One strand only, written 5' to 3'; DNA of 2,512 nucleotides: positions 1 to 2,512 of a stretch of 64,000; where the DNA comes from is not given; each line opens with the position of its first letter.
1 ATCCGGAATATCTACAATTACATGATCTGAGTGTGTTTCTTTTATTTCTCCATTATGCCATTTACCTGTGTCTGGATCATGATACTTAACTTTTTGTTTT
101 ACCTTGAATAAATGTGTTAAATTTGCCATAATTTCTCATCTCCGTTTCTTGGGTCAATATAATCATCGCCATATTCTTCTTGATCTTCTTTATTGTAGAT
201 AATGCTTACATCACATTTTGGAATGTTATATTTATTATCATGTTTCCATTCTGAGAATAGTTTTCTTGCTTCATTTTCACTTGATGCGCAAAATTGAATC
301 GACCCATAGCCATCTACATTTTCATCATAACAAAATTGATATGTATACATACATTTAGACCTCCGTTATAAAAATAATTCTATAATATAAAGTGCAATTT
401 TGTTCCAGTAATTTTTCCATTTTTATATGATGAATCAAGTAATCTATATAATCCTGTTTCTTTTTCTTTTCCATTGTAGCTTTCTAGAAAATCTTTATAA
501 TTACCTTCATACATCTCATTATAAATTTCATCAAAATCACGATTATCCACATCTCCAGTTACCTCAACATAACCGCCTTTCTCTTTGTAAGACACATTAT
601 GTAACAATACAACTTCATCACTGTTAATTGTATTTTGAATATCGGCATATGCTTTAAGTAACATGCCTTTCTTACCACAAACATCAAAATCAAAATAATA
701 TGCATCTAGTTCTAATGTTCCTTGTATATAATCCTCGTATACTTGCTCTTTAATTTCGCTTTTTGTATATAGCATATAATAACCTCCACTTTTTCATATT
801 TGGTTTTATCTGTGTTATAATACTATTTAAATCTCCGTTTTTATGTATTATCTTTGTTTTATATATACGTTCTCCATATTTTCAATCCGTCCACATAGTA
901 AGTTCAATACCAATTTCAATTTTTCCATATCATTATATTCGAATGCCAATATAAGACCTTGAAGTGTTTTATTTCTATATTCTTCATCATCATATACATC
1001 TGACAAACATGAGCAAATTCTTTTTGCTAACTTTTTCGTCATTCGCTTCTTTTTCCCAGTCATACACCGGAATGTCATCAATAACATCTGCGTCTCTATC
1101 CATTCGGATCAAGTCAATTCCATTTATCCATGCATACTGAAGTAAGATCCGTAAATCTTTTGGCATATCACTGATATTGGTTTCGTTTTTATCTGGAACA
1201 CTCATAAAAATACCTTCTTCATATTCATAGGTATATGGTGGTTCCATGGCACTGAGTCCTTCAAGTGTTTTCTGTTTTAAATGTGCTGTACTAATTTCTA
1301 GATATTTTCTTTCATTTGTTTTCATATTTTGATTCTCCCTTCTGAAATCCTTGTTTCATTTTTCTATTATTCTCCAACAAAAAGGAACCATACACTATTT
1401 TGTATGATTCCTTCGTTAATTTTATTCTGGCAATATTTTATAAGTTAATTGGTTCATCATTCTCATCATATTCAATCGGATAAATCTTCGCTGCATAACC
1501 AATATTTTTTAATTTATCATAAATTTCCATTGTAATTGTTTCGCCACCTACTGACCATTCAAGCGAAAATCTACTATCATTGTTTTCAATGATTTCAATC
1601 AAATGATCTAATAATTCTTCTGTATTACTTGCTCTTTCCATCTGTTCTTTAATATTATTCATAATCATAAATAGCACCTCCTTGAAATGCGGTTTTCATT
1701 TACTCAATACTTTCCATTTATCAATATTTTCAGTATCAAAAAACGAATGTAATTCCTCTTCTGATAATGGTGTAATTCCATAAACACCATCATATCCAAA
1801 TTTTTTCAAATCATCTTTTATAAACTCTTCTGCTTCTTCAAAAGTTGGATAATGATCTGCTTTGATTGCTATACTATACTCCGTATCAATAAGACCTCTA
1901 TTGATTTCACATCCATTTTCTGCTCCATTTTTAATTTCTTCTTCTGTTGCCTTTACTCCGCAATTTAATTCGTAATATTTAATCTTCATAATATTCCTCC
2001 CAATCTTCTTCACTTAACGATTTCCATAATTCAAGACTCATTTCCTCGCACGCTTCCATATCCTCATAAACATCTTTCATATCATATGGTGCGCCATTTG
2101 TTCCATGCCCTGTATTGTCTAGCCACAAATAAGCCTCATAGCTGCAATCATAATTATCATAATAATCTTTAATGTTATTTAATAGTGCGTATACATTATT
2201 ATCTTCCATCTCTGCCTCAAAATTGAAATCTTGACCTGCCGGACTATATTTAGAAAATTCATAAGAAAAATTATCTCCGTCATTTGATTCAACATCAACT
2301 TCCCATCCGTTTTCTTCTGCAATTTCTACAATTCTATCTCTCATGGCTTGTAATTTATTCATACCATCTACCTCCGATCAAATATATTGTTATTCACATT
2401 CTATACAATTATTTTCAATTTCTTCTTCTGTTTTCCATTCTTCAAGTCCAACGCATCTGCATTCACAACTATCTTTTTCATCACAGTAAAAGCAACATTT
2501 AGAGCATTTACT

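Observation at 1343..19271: Conserved TGAAA-N6-TTTCA element placed between cistrons of the early arm, readable as a mini-ORF MKxxFQ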

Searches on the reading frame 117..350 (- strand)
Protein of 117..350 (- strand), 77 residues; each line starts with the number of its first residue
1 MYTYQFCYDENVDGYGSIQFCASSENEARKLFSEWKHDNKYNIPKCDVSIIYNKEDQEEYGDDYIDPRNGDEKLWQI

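Call 21: search_protein_families(library=pfam, alignment_id=A1, max_evalue=0.01)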
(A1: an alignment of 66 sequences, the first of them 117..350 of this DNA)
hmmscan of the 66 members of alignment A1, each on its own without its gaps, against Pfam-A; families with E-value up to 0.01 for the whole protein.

A. member 1, window:117-350:- (77 aa): 0 families

B. families by the number of members that match (of 66 scanned): 8 families
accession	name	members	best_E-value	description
PF00239.26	Resolvase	1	4.8e-43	Resolvase, N terminal domain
PF18824.6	LPD11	1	2.1e-28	Large polyvalent protein-associated domain 11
PF19419.5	DUF5983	1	6.8e-17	Family of unknown function (DUF5983) C-terminal domain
PF07508.19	Recombinase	1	3.4e-10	Recombinase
PF24236.1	Tea_helical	1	0.0021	Telomere ends associated alpha-helical domain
PF04708.17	Pox_F16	1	0.0054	Poxvirus F16 protein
PF25587.1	Rv2743c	1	0.0091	Rv2743c family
PF06415.18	iPGM_N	1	0.0093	BPG-independent PGAM N-terminus (iPGM_N)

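Call 22: search_protein_families(library=phrogs, alignment_id=A1, max_evalue=0.001)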
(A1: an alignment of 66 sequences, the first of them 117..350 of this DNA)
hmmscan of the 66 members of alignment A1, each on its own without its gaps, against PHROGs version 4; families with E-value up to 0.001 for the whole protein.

A. member 1, window:117-350:- (77 aa): 0 families

B. families by the number of members that match (of 66 scanned): 6 families
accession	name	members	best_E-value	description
phrog_95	-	1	6.7e-87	integrase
phrog_125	-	1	8.2e-42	DNA invertase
phrog_15551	-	1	5.9e-23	-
phrog_12224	-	1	7.6e-11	-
phrog_10870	-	1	7.1e-08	-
phrog_6620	-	1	2.6e-06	transposase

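Call 104: search_protein_families(library=ncbifam, alignment_id=A1, max_evalue=0.001)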
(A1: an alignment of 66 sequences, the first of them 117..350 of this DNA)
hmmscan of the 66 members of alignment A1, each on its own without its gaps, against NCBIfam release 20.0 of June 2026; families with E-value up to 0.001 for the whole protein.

A. member 1, window:117-350:- (77 aa): 0 families

B. families by the number of members that match (of 66 scanned): 7 families
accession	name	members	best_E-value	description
NF047343.1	SCCmet_CcrB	1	6e-45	cassette chromosome recombinase CcrB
NF047347.1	SCCmet_CcrC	1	6.2e-41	cassette chromosome recombinase CcrC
NF047344.1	SCCmet_CcrA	1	3.4e-20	cassette chromosome recombinase CcrA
NF041201.1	recomb_XisF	1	3.9e-20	fdxN element excision recombinase XisF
NF033518.0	transpos_IS607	1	3.8e-10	IS607 family transposase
NF009949.0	PRK13413.1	1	7e-10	master DNA invertase Mpi family serine-type recombinase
NF049883.1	resolv_YneB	1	5.2e-09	YneB family resolvase-like protein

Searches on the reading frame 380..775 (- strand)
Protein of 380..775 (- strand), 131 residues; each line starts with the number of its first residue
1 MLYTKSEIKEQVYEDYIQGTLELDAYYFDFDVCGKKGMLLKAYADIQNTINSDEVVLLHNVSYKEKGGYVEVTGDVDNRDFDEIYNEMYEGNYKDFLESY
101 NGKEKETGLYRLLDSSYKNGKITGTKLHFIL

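Call 33: search_protein_families(library=pfam, proteins=[window:380-775:-], max_evalue=0.01)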
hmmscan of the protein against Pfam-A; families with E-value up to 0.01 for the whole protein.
window:380-775:- (131 aa): 0 families

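Call 44: find_related_loci(query=window:380-775:-, collection=viral_contigs, flank=10000)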
Query window:380-775:- (131 aa) in viral_contigs; peptide patterns used: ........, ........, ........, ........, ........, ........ (x = any residue, [..] = any of these).
30 stretches matched a pattern, but none encodes a relative of the query by tblastn (E <= 1e-3).

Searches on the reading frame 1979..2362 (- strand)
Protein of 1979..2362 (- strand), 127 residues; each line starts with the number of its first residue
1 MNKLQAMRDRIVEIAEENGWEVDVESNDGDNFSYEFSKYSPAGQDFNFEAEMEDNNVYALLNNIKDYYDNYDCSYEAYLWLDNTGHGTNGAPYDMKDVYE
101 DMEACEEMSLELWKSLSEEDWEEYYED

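Call 33: search_protein_families(library=pfam, proteins=[window:1979-2362:-], max_evalue=0.01)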
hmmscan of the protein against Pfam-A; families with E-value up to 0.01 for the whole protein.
window:1979-2362:- (127 aa): 0 families
